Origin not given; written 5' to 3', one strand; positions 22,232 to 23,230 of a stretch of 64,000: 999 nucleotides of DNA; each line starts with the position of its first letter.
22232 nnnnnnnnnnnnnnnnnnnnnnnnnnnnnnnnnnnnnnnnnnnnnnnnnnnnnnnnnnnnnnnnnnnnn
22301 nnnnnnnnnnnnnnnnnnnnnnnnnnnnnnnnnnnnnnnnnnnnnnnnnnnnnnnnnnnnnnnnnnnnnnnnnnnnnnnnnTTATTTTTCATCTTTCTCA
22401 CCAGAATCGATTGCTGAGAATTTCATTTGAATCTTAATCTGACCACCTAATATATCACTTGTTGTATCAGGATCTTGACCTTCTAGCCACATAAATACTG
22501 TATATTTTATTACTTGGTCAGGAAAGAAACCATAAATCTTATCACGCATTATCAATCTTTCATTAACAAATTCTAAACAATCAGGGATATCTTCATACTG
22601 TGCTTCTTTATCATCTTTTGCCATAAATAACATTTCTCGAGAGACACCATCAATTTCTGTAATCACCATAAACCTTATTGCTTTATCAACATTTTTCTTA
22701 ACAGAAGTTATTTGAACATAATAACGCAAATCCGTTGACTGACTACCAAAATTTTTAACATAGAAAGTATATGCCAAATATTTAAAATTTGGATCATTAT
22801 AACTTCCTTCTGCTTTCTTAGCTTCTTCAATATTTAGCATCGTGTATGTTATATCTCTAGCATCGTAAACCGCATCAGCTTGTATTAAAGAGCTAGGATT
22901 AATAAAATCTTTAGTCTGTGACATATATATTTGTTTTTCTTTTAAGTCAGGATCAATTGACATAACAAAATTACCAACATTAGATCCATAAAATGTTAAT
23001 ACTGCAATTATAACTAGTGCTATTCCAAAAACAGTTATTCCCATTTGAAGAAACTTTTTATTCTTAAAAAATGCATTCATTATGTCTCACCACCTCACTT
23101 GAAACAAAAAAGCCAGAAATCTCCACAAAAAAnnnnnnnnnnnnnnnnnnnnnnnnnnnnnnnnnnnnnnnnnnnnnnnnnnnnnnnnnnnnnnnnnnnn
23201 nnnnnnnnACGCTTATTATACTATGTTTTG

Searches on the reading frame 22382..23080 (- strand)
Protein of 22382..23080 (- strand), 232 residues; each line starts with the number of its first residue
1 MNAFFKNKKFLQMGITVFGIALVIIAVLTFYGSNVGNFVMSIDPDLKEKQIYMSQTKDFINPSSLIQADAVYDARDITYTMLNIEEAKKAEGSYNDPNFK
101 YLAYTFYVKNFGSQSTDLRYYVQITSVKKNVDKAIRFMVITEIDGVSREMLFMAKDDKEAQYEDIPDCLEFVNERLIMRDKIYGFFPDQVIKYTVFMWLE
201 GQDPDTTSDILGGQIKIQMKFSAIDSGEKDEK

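Call 5: search_protein_families(library=pfam, proteins=[window:22382-23080:-])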
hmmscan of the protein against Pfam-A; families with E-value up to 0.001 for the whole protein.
window:22382-23080:- (232 aa): 0 families

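Call 13: search_protein_families(library=ncbifam, proteins=[window:22382-23080:-], max_evalue=0.01)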
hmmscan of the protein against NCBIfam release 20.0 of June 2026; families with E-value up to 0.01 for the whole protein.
window:22382-23080:- (232 aa): 1 family
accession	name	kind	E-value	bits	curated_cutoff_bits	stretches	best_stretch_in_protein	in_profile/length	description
TIGR02456.1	treS_nterm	equivalog_domain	0.00034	19.2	678.35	1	102-200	152-245/539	maltose alpha-D-glucosyltransferase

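Call 14: find_homologous_proteins(query=window:22382-23080:-)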
Query window:22382-23080:- (232 aa): 40 proteins with E <= 0.001 among 143 candidates.
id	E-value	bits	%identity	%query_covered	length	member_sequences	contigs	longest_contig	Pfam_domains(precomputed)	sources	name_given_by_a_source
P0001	6.2e-147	505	99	100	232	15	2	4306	-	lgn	-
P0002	1.1e-121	422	80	100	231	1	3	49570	-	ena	-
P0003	1.5e-115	402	77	93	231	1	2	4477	-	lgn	-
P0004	5.3e-114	397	74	99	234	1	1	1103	-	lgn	-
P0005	7.8e-114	397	74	99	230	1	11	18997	-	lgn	-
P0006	2.3e-113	395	75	97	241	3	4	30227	-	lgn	-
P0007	2.8e-86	307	62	92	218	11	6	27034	-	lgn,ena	-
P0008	2.1e-82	294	60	91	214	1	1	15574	-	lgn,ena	-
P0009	2.4e-82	294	60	91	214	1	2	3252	-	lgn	-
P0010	4.1e-82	293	60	91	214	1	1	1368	-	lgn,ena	-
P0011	4.3e-82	293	60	91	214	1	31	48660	-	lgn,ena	-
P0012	4.5e-82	293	60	91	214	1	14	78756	-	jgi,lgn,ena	-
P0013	4.7e-82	293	60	91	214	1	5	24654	-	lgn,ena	-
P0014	9.7e-82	292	59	91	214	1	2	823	-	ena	-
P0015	1.1e-81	292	60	91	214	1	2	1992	-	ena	-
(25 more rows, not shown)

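Call 16: find_related_loci(query=A1, collection=genome_contigs, flank=6000)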
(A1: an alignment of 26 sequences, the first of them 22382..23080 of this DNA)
Query A1 (232 aa) in genome_contigs; peptide patterns used: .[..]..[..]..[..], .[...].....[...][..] (x = any residue, [..] = any of these).
599 stretches matched a pattern (row limit reached: there are more); 487 encode a relative of the query (tblastn E <= 1e-3); the best 80 are kept; 80 distinct loci.
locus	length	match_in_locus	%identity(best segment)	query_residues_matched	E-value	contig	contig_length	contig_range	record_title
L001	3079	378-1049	46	1-228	4e-64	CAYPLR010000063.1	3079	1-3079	MAG TPA_asm: uncultured Bacteroidales bacterium isolate binchicken_co117_57 genome assembly, contig: NODE_53168_length_3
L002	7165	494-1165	44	1-228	2e-62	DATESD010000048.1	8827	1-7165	MAG TPA_asm: Bacilli bacterium isolate SMAG_U9092 k141_13674, whole genome shotgun sequence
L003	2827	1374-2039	42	2-226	2e-61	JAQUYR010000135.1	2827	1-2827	MAG: Bacilli bacterium isolate STD2_241 NODE_184838_length_2827_cov_5.054815_Sandtown_D2, whole genome shotgun sequence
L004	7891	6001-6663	40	6-224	5e-57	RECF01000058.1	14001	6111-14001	MAG: Acholeplasmatales bacterium isolate DLM2.Bin112 NODE_6267_length_14001_cov_8.29306, whole genome shotgun sequence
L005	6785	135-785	43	8-222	3e-54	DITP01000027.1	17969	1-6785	MAG TPA_asm: Acholeplasmataceae bacterium UBA6181 UBA6181_contig_172361, whole genome shotgun sequence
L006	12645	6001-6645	40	5-222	1e-53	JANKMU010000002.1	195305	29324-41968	MAG: Tenericutes bacterium isolate M17C-02 NODE_2_length_195305_cov_4.807901, whole genome shotgun sequence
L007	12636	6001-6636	40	13-222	3e-53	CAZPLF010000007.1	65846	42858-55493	MAG TPA_asm: uncultured Mariniplasma sp. isolate SRP178699_co1_430 genome assembly, contig: NODE_338_length_65846_cov_19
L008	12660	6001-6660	42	5-222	4e-53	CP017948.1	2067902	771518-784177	Tenericutes bacterium MO-XQ, complete sequence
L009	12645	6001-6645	41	5-222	6e-53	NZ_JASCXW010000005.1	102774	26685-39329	Peloplasma aerotolerans strain M4Ah 5, whole genome shotgun sequence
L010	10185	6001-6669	41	4-228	1e-52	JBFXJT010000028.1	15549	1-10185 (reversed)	MAG: Bacilli bacterium isolate CA_2019_TPIn_58 NODE_12932_length_15549_cov_15.403644_TPIn, whole genome shotgun sequence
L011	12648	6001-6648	41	11-228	1e-52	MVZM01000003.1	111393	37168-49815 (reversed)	MAG: Tenericutes bacterium ADurb.BinA124 BWY97_contig000003, whole genome shotgun sequence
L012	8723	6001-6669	41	4-228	3e-52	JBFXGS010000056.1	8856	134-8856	MAG: Bacilli bacterium isolate CA_2019_TPIn_169 NODE_30318_length_8856_cov_4.674533_TPIn, whole genome shotgun sequence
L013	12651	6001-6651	39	8-222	1e-51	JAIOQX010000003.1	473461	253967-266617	MAG: Acholeplasmataceae bacterium isolate SMBSF03 20071_Bin_1_contigs_1_c_000000000002, whole genome shotgun sequence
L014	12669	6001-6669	40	2-222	8e-52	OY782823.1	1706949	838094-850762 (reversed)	MAG: Acholeplasmataceae bacterium isolate 45ae5b24-82d0-47e0-b430-a4ed073fe207 genome assembly, chromosome: 1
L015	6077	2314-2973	39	5-222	9e-51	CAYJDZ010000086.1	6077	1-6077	MAG TPA_asm: uncultured Mariniplasma sp. isolate ERP122455_co1_2 genome assembly, contig: NODE_4944_length_6077_cov_17.6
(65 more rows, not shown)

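Call 17: find_related_loci(query=A1, collection=metagenome_contigs, flank=6000)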
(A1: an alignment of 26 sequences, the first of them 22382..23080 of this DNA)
Query A1 (232 aa) in metagenome_contigs; peptide patterns used: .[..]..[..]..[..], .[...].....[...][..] (x = any residue, [..] = any of these).
600 stretches matched a pattern (row limit reached: there are more); 414 encode a relative of the query (tblastn E <= 1e-3); the best 80 are kept; 80 distinct loci.
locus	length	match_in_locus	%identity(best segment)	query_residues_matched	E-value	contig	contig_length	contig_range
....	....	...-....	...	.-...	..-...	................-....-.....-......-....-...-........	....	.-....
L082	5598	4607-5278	43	1-228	2e-62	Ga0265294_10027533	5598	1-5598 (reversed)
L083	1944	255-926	43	1-228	6e-64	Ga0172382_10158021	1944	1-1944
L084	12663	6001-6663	44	4-228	5e-60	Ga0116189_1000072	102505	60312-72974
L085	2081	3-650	45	9-228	9e-61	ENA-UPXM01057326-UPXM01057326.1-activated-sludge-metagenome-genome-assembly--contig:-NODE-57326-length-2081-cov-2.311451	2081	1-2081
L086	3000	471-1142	46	1-228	9e-58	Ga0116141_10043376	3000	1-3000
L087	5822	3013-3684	46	1-228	1e-57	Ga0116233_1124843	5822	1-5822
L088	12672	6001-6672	45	1-228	2e-57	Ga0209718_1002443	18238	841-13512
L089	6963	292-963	45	1-228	2e-57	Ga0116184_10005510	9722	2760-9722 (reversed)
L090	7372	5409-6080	46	1-228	1e-57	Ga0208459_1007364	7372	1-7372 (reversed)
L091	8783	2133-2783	43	8-228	2e-56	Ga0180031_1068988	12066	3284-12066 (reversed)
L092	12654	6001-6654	42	9-228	6e-56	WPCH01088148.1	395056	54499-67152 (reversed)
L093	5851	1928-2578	43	8-222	1e-54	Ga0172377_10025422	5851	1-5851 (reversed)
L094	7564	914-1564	42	8-222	1e-54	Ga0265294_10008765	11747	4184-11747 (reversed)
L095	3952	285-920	40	13-222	3e-54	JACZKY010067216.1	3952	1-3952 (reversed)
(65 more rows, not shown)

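Call 23: find_encoding_contigs(protein=P0002, flank=5000, max_places=3)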
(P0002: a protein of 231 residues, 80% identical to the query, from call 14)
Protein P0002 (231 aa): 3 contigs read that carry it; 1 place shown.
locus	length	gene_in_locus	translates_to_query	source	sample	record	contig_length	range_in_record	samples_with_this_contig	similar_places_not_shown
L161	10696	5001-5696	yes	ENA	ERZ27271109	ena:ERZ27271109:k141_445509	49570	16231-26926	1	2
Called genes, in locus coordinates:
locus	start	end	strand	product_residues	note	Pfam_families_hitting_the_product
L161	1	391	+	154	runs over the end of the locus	PF02870:Methyltransf_1N, PF01035:DNA_binding_1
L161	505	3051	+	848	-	PF00990:GGDEF, PF00563:EAL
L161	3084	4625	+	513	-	PF00990:GGDEF, PF00563:EAL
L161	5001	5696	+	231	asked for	-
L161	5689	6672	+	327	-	-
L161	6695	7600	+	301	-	-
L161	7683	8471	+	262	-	-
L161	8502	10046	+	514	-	-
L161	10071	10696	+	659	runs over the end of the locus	PF09823:DUF2357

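Call 24: find_encoding_contigs(protein=P0006, flank=5000, max_places=3)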
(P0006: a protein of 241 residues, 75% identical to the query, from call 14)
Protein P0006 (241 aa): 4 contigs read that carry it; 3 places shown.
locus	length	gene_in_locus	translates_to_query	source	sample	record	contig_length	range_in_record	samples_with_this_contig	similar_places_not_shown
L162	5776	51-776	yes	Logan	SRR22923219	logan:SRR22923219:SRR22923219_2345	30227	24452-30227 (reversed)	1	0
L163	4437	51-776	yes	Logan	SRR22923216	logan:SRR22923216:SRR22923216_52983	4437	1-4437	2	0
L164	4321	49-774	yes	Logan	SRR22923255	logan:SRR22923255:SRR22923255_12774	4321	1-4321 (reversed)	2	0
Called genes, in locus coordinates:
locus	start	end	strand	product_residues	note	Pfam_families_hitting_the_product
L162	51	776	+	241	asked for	-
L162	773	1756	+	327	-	-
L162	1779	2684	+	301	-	-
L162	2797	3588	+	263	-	-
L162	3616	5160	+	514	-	-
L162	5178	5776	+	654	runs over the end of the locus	-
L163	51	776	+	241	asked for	-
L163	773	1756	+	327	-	-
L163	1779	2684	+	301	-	-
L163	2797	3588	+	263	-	-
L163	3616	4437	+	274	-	?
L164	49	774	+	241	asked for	-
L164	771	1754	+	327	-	-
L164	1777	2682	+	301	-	-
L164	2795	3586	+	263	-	-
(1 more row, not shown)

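Call 25: find_encoding_contigs(protein=P0005, flank=5000, max_places=3)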
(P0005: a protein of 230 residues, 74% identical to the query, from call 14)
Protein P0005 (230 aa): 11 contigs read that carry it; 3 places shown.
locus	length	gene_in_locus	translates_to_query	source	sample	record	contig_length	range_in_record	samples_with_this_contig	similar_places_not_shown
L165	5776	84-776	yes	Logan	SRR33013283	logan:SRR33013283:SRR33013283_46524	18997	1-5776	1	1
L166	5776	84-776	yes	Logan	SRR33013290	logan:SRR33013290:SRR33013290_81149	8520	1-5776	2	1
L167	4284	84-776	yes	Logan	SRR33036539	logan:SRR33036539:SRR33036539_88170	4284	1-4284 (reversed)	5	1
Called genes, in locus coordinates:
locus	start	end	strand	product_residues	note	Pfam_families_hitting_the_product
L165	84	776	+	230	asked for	-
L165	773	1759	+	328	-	-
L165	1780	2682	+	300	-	-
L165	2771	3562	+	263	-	-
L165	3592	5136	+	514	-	-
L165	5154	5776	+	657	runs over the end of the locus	PF09823:DUF2357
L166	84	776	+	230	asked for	-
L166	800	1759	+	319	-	-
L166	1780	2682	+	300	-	-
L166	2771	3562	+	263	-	-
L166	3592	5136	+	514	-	-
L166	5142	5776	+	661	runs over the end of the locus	PF09823:DUF2357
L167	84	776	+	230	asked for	-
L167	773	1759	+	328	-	-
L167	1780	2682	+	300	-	-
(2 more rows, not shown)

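Call 26: find_encoding_contigs(protein=P0007, flank=5000, max_places=3)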
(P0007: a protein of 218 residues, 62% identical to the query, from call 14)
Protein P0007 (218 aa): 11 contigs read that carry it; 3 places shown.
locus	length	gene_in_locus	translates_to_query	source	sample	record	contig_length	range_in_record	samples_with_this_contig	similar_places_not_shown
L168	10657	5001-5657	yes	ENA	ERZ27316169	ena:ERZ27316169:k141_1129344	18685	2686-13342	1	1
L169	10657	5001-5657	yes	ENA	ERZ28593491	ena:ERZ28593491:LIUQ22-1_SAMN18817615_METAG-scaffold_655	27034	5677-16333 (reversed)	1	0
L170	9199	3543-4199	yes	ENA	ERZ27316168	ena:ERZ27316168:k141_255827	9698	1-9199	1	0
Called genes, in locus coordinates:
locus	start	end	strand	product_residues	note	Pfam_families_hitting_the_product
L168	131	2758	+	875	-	PF00990:GGDEF, PF00563:EAL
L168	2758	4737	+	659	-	PF00990:GGDEF, PF00563:EAL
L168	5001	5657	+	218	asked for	-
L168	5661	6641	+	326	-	-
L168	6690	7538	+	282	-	-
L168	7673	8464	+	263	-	-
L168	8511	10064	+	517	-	-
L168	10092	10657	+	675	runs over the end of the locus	-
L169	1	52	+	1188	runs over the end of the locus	PF13426:PAS_9 (faint), PF14598:PAS_11 (faint), PF08447:PAS_3, PF00512:HisKA, PF02518:HATPase_c, PF00072:Response_reg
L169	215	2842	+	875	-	PF00990:GGDEF, PF00563:EAL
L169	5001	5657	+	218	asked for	-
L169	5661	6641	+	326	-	-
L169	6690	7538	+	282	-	-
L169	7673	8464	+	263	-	-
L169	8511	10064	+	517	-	-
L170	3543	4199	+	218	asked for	-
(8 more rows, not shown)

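Call 27: find_encoding_contigs(protein=P0012, flank=5000, max_places=3)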
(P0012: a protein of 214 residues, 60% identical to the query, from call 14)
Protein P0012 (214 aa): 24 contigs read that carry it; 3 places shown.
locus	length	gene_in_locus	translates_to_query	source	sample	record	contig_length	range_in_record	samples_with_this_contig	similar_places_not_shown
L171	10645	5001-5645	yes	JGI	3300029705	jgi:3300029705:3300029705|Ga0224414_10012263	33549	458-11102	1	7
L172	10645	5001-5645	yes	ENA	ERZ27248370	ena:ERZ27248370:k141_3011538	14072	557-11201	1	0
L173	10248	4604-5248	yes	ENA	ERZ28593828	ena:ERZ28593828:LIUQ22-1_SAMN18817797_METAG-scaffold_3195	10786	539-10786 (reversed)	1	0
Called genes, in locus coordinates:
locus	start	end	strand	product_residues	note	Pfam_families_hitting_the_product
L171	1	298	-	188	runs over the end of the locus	-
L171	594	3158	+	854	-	PF00990:GGDEF, PF00563:EAL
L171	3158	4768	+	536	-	PF00990:GGDEF, PF00563:EAL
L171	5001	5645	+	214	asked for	-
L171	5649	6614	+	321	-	-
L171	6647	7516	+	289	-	-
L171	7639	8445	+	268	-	-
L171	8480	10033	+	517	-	-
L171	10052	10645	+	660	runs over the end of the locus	PF09823:DUF2357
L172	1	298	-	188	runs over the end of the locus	-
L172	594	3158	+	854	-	PF00990:GGDEF, PF00563:EAL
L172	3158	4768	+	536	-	PF00990:GGDEF, PF00563:EAL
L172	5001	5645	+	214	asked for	-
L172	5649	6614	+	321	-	-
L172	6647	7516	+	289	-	-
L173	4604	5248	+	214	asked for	-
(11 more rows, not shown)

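Call 50: predict_structure(alignment_id=A1)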
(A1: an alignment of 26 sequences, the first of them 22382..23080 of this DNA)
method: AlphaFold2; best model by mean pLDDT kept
length: 232 residues; sequences in the alignment: 26
mean_pLDDT: 89.7   pTM: 0.81
mean pLDDT of the five models: 89.7, 88.8, 88.5, 87.7, 87.7
residues with pLDDT >= 90: 177; 70-90: 33; 50-70: 15; < 50: 7
segments of 3 or more residues with pLDDT < 50: 228-232
pLDDT, mean of each block of 10 residues (from residue 1): 61 88 81 71 94 96 94 92 97 95 98 96 95 96 96 89 89 97 96 98 90 94 72 42
secondary structure, 60 per line:
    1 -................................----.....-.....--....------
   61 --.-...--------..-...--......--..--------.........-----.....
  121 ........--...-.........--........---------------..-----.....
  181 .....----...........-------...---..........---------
elements in order: H2-33 E38-42 H44-48 E51-54 E65-67 H84-89 E102-110 E116-128 E135-143 E146-153 E176-185 E190-200 E214-223

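Call 52: fold_search(model_id=the predicted structure, library=pdb)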
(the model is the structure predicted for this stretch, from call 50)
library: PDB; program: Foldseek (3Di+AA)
matches with E <= 10: 1631; with E <= 0.001: 0
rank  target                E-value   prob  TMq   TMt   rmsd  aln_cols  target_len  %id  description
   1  2yc4_B                3.7e-03  0.84  0.22  0.35  13.6       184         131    8  Intraflagellar Transport Complex 25-27 from Chlamydomonas (released 2011-03-23)
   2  1w99                  4.9e-03  0.97  0.28  0.14   9.2       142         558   13  Mosquito-larvicidal toxin Cry4Ba from Bacillus thuringiensis ssp. Israelensis (released 2005-04-11)
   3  7ueg_A                4.9e-03  0.92  0.27  0.33   9.0       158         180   12  Cryo-EM of bundling pili from Pyrobaculum calidifontis (released 2022-06-29)
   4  4moa                  5.2e-03  0.89  0.24  0.12   9.8       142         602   16  Crystal structure of CRY4BA-R203Q TOXIN (released 2014-12-10)
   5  3ac0_B                5.2e-03  0.87  0.25  0.09  10.4       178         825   11  Crystal structure of Beta-glucosidase from Kluyveromyces marxianus in complex with glucose (released 2010-08-11)
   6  4c90_A                5.8e-03  0.47  0.23  0.09  13.4       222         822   11  Evidence that GH115 alpha-glucuronidase activity is dependent on conformational flexibility (released 2013-11-13)
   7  7knc                  6.2e-03  0.57  0.23  0.07  17.9       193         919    9  Crystal structure of the GH31 alpha-xylosidase (Xac1773) from Xanthomonas citri (released 2021-05-26)
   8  4c90_B                7.7e-03  0.44  0.22  0.09  13.6       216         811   10  Evidence that GH115 alpha-glucuronidase activity is dependent on conformational flexibility (released 2013-11-13)
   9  8iyj_XA               8.2e-03  0.47  0.16  0.18  12.7       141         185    8  Cryo-EM structure of the 48-nm repeat doublet microtubule from mouse sperm (released 2023-07-05)
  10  1nbc_A                8.6e-03  0.84  0.20  0.28   7.7       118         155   12  BACTERIAL TYPE 3A CELLULOSE-BINDING DOMAIN (released 1997-09-26)
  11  4jo5                  1.0e-02  0.77  0.21  0.27   8.5       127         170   12  CBM3a-L domain with flanking linkers from scaffoldin cipA of cellulosome of Clostridium thermocellum (released 2013-07-17)
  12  5a3l_C                1.2e-02  0.51  0.23  0.26  13.0       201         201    7  Structure of Cea1A in complex with N-Acetylglucosamine (released 2016-06-29)
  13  2wmp_B                1.3e-02  0.28  0.18  0.27  12.1       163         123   11  Structure of the E. coli chaperone PapD in complex with the pilin domain of the PapGII adhesin (released 2010-08-25)
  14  7kmp                  1.4e-02  0.28  0.20  0.06  17.8       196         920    8  Crystal structure of the GH31 alpha-xylosidase (Xac1773) from Xanthomonas citri (released 2021-05-26)
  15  7fe5_A                1.4e-02  0.66  0.24  0.28  17.7       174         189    9  AvmM Catalyzes Macrocyclization in Alchivemycin A Biosynthesis (released 2021-09-01)
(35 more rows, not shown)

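Call 77: search_protein_families(library=pfam, proteins=[window:22382-23080:-], max_evalue=1)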
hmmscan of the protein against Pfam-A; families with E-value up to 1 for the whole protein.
window:22382-23080:- (232 aa): 0 families
